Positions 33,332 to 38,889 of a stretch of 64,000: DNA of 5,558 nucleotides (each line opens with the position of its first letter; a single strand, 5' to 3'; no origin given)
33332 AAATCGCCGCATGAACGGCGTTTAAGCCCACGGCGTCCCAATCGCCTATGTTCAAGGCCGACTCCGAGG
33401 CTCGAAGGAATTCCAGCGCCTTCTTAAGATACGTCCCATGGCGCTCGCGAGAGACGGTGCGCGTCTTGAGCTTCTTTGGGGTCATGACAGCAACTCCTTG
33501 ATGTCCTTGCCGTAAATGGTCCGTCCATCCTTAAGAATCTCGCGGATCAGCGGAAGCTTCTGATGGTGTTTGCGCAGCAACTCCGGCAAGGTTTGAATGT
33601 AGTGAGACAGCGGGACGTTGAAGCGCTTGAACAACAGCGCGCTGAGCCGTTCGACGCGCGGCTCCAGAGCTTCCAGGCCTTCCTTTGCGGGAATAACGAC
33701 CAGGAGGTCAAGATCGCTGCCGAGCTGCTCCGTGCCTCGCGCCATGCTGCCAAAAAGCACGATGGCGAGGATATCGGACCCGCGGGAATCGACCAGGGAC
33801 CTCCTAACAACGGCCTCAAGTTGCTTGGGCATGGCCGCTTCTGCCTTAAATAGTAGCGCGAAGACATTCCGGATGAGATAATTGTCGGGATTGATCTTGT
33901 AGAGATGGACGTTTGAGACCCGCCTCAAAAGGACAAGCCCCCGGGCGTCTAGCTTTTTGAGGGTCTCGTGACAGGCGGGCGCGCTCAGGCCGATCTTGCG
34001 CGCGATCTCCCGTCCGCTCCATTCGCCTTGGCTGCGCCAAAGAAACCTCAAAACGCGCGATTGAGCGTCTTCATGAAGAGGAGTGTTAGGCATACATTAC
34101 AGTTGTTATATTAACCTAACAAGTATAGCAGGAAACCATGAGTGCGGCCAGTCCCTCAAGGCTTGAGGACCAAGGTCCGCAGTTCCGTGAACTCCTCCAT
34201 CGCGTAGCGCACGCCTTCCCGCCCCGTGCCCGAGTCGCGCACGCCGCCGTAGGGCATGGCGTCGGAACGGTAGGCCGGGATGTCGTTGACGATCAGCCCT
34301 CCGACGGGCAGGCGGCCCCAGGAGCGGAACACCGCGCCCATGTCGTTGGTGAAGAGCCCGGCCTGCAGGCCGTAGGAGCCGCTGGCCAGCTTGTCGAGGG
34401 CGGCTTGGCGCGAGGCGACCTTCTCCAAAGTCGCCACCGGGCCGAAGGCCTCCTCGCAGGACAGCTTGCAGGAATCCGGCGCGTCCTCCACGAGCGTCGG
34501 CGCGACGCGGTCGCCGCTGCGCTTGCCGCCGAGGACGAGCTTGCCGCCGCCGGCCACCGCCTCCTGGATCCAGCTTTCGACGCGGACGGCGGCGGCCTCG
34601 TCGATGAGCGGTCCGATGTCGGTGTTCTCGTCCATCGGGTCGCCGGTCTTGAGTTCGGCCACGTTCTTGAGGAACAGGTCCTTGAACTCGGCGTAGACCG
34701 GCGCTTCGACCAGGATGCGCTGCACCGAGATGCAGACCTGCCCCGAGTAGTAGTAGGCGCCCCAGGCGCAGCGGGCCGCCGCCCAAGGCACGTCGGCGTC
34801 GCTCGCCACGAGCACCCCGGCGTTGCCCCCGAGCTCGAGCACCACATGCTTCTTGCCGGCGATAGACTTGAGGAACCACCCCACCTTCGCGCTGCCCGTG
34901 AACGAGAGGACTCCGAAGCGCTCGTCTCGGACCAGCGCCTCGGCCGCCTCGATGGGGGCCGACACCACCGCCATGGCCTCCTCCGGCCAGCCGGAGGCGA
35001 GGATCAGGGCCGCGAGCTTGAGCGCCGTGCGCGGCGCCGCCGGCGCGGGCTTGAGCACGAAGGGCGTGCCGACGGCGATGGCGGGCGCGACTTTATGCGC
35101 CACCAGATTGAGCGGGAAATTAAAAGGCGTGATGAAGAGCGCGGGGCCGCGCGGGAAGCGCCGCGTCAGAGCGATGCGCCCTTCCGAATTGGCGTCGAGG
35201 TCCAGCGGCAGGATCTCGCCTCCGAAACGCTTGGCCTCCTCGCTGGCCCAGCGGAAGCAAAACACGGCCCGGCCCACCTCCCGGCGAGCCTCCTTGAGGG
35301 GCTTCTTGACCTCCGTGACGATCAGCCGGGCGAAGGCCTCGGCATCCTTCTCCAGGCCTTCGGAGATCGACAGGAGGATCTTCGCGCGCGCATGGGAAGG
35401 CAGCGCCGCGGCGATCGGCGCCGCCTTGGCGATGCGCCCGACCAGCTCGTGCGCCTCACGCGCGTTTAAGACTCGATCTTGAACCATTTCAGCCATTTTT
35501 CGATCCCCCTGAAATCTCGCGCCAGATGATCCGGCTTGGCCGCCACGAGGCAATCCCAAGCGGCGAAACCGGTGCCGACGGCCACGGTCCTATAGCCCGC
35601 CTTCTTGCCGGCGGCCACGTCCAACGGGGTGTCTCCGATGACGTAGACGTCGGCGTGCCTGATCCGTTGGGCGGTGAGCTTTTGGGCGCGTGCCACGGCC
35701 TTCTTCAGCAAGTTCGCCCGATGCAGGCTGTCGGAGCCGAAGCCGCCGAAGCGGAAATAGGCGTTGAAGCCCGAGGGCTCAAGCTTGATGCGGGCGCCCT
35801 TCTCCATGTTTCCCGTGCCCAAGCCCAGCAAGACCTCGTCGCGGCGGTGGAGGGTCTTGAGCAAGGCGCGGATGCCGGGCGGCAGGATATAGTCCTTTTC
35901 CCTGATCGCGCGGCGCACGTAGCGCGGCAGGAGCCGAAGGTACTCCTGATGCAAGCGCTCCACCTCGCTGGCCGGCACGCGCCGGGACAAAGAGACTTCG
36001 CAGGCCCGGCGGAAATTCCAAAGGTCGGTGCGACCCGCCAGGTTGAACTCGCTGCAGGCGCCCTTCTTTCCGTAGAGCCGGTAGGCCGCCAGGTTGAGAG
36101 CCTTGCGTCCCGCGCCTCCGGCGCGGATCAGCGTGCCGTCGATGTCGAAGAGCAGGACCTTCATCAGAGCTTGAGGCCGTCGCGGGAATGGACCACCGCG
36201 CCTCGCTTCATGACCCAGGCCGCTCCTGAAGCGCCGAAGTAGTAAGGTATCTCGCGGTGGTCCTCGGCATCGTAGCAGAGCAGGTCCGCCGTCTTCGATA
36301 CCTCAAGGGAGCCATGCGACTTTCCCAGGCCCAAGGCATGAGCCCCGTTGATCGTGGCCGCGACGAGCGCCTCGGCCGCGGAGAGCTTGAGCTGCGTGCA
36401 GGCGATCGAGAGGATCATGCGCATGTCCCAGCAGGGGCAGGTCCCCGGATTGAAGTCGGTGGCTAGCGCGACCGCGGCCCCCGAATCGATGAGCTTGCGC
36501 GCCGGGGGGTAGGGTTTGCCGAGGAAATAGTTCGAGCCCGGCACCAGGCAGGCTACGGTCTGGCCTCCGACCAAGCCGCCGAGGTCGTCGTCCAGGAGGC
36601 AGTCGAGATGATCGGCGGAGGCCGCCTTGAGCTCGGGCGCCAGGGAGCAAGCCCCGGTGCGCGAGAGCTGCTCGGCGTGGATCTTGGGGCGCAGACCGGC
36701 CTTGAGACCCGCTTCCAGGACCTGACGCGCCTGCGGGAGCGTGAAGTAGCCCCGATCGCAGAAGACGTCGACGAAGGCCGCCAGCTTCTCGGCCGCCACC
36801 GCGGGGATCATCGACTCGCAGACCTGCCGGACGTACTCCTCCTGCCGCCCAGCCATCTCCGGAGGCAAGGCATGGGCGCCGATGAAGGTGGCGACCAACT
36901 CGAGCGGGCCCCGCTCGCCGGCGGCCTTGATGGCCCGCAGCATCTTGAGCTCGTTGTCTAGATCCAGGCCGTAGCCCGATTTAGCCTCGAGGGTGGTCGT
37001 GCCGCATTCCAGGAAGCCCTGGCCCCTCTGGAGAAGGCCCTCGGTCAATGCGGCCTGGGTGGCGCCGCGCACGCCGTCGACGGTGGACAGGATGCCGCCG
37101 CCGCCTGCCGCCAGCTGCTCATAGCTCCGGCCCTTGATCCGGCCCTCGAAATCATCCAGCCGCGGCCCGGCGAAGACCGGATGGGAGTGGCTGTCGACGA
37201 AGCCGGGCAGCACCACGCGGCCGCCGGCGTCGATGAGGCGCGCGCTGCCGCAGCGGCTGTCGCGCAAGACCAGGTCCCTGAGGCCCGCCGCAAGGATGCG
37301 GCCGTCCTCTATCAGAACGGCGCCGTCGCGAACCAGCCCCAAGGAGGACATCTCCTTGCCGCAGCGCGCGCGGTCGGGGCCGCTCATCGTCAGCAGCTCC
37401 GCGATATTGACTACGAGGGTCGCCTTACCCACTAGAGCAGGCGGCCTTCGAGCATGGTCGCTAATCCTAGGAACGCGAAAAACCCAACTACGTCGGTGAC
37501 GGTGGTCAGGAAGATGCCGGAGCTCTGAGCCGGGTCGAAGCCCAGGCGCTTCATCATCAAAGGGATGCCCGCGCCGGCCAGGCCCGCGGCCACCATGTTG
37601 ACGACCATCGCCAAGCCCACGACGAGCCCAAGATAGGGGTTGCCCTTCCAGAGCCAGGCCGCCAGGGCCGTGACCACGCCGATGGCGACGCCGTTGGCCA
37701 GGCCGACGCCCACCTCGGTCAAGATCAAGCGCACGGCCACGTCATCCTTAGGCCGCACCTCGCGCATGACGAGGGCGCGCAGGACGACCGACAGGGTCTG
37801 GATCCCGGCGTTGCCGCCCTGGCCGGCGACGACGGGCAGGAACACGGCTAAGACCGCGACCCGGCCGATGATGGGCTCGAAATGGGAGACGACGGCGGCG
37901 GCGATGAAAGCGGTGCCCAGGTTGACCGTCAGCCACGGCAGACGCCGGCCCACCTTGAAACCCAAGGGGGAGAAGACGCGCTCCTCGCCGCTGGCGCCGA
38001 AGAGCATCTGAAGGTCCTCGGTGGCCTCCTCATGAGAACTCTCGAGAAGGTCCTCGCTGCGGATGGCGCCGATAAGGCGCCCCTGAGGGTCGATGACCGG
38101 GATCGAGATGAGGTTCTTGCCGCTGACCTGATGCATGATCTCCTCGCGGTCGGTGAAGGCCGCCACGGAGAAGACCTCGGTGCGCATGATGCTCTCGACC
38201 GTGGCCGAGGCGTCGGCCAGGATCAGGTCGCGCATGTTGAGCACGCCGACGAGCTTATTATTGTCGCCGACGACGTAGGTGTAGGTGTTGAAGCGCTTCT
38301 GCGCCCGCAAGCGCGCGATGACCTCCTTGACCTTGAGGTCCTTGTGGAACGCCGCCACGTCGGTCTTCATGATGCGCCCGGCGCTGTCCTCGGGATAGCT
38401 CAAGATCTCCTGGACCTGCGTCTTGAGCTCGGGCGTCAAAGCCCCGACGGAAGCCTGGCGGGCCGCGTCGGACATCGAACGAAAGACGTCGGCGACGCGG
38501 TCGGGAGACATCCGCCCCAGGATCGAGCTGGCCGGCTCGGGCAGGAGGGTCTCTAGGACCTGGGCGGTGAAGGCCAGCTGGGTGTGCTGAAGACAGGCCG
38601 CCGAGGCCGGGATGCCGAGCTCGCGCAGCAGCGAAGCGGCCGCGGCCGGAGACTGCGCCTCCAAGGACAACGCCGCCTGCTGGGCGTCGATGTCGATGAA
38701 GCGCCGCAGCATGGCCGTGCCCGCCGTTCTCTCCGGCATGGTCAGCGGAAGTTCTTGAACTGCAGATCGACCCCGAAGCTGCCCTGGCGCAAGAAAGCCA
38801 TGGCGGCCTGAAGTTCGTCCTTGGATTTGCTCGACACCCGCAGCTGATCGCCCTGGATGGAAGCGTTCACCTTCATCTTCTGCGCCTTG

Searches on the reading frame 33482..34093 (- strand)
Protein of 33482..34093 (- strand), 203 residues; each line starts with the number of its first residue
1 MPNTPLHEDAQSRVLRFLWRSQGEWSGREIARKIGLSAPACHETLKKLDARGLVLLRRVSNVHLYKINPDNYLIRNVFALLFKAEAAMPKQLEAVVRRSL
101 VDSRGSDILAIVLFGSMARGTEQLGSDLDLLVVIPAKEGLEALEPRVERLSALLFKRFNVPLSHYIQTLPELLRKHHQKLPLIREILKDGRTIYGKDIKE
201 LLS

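Call 95: search_protein_families(library=pfam, proteins=[window:33482-34093:-], max_evalue=0.001)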
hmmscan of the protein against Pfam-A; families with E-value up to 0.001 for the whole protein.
window:33482-34093:- (203 aa): 8 families
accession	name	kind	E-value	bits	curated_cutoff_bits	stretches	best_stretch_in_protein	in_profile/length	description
PF18765.7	Polbeta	-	2.5e-09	37.6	26.9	1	106-197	11-91/93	Polymerase beta, Nucleotidyltransferase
PF01909.29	NTP_transf_2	-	1.9e-08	35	21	1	103-145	10-56/93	Nucleotidyltransferase domain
PF12802.13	MarR_2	-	3.3e-06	27.6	27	1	9-54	5-50/61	MarR family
PF13412.12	HTH_24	-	2.2e-05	24.4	21.9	1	25-54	18-47/48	Winged helix-turn-helix DNA-binding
PF13404.12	HTH_AsnC-type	-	8.2e-05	22.8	27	1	26-48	19-41/42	AsnC-type helix-turn-helix domain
PF09339.16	HTH_IclR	-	0.00024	21.2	22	1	13-54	7-48/52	IclR helix-turn-helix domain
PF01978.25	TrmB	-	0.00045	20.4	25.6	1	21-67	19-64/68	Sugar-specific transcriptional regulator TrmB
PF12840.13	HTH_20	-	0.00047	20.5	27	0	11-55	6-49/51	Helix-turn-helix domain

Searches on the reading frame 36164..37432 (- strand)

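Call 80: search_protein_families(library=pfam, proteins=[window:36164-37432:-], max_evalue=0.00001)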
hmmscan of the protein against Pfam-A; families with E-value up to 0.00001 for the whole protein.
window:36164-37432:- (422 aa): 2 families
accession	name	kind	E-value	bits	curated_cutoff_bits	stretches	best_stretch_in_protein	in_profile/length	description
PF07969.17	Amidohydro_3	-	1.5e-15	58.1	29.7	2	145-390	173-447/472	Amidohydrolase family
PF01979.26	Amidohydro_1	-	5.8e-15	55.8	25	1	73-391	1-321/345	Amidohydrolase family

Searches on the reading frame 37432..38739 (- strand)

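Call 80: search_protein_families(library=pfam, proteins=[window:37432-38739:-], max_evalue=0.00001)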
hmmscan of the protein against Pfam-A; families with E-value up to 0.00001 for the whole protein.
window:37432-38739:- (435 aa): 3 families
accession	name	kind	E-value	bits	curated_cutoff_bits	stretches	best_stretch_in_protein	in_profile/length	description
PF01769.21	MgtE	-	1.5e-33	116.2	27.6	1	301-426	1-125/125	Divalent cation transporter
PF00571.33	CBS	-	8.2e-19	68.1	24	2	121-175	2-54/57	CBS domain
PF03448.22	MgtE_N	-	8.1e-14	52.4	25.9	1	19-118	3-102/102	MgtE intracellular N domain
